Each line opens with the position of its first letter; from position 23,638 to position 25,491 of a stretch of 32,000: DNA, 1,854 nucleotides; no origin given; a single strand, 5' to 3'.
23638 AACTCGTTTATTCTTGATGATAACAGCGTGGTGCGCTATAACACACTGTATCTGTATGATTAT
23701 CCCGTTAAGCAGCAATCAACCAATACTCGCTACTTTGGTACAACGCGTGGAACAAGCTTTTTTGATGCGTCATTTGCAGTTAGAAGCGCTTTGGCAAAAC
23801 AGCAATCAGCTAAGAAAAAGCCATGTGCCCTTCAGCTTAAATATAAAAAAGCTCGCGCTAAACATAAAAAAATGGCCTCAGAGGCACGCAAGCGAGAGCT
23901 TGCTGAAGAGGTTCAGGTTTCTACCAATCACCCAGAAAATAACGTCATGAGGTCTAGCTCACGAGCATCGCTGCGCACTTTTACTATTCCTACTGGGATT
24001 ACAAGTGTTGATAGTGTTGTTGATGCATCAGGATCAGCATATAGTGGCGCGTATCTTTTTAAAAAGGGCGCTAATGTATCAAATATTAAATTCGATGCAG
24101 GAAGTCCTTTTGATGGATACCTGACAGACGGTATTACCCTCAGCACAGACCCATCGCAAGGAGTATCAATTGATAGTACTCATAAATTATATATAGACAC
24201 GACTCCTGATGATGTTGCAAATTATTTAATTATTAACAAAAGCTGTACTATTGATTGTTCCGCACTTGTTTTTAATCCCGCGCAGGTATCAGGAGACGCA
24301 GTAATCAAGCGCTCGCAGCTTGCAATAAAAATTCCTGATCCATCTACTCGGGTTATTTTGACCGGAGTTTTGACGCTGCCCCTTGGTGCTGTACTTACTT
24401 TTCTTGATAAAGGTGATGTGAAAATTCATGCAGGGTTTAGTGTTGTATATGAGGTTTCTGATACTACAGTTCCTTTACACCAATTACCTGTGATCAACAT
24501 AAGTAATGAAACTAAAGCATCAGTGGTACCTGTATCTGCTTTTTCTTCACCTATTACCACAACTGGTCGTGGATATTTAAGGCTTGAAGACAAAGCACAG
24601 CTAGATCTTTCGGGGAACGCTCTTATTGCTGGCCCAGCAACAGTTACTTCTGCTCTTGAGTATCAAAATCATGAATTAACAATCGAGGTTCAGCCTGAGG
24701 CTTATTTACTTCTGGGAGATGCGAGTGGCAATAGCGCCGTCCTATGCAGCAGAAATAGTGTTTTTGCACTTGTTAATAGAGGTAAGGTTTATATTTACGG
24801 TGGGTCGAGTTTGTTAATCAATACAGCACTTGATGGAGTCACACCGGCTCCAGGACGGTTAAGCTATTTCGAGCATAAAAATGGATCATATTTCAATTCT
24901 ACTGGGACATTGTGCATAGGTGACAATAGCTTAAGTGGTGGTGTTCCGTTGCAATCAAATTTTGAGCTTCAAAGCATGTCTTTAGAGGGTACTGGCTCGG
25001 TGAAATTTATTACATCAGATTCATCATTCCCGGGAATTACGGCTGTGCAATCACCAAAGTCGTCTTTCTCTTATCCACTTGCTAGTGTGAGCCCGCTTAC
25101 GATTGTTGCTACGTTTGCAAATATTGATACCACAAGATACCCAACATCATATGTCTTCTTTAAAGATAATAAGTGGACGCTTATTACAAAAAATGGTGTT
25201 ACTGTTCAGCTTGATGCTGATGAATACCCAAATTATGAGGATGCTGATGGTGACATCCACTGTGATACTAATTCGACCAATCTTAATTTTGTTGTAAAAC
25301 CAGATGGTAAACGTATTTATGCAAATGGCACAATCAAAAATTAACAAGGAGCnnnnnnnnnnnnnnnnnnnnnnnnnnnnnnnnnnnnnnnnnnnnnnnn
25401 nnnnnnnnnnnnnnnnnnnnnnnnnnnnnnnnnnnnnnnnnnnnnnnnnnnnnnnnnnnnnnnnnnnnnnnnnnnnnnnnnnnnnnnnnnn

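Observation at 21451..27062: Giant barrel-less exoprotein directly coupled to an OM beta-barrel gene: TPS-like architecture without TPS or autotransporter signatures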

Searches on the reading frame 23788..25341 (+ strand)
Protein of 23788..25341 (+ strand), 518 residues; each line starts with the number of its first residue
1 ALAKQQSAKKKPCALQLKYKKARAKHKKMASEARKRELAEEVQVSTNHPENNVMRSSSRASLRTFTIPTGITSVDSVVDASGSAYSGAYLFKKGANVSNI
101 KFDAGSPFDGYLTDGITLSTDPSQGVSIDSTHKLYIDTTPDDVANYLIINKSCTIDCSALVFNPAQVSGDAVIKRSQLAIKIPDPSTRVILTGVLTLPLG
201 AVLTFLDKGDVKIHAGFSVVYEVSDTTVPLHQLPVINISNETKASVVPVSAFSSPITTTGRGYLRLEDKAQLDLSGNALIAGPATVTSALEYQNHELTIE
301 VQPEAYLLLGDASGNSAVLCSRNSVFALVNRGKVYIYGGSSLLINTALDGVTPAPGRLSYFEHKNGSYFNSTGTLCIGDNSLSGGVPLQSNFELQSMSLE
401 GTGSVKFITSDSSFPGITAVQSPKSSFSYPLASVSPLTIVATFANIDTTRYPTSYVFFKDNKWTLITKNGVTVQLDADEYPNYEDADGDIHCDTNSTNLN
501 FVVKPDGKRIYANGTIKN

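Call 50: find_homologous_proteins(query=A3, max_evalue=0.00001)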
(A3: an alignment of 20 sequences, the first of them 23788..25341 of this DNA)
Query A3 (20 sequences): 8000 candidates shared short words with the query, none scored E <= 0.00001.

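Call 53: search_protein_families(library=pfam, alignment_id=A3, max_evalue=1)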
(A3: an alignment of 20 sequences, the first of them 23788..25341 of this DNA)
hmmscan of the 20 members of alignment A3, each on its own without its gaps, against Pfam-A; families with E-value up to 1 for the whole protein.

A. member 1, window:23788-25341:+ (518 aa): 2 families
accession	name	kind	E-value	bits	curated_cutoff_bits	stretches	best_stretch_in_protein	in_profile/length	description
PF18836.7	B_solenoid_ydck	-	0.05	14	30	0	165-177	1-13/17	YdcK Beta solenoid repeat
PF11094.13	UL11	-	0.21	11.9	21.4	1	464-480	17-33/39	Membrane-associated tegument protein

B. families by the number of members that match (of 20 scanned): 19 families
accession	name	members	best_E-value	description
PF04773.18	FecR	1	0.0026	FecR protein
PF18289.6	HU-CCDC81_euk_2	1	0.019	CCDC81 eukaryotic HU domain 2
PF19917.4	bpX1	1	0.031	MoxR-vWA-beta-propeller ternary system domain bpX1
PF18836.7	B_solenoid_ydck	1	0.05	YdcK Beta solenoid repeat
PF15522.11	Ntox14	1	0.065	Novel toxin 14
PF06835.18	LptC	1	0.072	Lipopolysaccharide-assembly, LptC-related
PF24877.1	ILV_EDD_C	1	0.09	Dihydroxy-acid/6-phosphogluconate dehydratase C-terminal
PF10411.14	DsbC_N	1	0.094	Disulfide bond isomerase protein N-terminal domain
PF14481.13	Fimbrial_PilY2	1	0.11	Type 4 fimbrial biogenesis protein PilY2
PF22768.1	SPP1_Dit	1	0.12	Siphovirus-type tail component, C-terminal domain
PF14077.11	WD40_alt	1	0.14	Alternative WD40 repeat motif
PF00557.29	Peptidase_M24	1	0.15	Metallopeptidase family M24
PF04466.19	Terminase_3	1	0.15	Phage terminase large subunit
PF16168.11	AIDA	1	0.18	Adhesin of bacterial autotransporter system, probable stalk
PF19417.4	RnlA_toxin_N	1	0.19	RNase LS, bacterial toxin N-terminal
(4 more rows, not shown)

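Call 67: predict_structure(alignment_id=A4)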
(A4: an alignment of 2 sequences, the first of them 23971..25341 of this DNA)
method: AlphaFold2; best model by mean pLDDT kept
length: 457 residues; sequences in the alignment: 2
mean_pLDDT: 40.1   pTM: 0.31
mean pLDDT of the five models: 40.1, 39.1, 37.7, 35.3, 32.4
residues with pLDDT >= 90: 0; 70-90: 24; 50-70: 77; < 50: 356
segments of 3 or more residues with pLDDT < 50: 1-72, 76-85, 87-93, 95-97, 107-111, 113-115, 146-157, 159-174, 176-245, 247-389, 452-457
pLDDT, mean of each block of 10 residues (from residue 1): 30 31 34 39 39 39 38 47 41 49 47 53 53 52 51 44 34 39 31 33 28 32 38 38 43 40 34 35 30 23 26 26 26 28 30 27 23 22 36 53 58 69 72 66 77 37
secondary structure, 60 per line:
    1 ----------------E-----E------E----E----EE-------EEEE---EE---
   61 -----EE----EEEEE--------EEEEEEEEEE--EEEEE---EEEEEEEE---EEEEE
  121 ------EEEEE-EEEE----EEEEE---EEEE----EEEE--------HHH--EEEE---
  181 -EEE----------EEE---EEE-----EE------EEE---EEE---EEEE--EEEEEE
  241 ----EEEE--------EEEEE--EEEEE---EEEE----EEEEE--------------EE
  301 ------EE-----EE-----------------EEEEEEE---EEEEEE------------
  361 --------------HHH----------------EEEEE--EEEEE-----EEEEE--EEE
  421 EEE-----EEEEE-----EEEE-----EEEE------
elements in order: E49-52 E72-76 E85-94 E97-101 E105-112 E116-120 E127-131 E133-136 E141-145 E149-152 E157-160 E174-177 E182-184 E195-197 E201-203 E217-219 E223-225 E229-232 E235-240 E245-248 E257-261 E264-268 E272-275 E280-284 E333-339 E343-348 E394-398 E401-405 E411-415 E418-423 E429-433 E439-442 E448-451
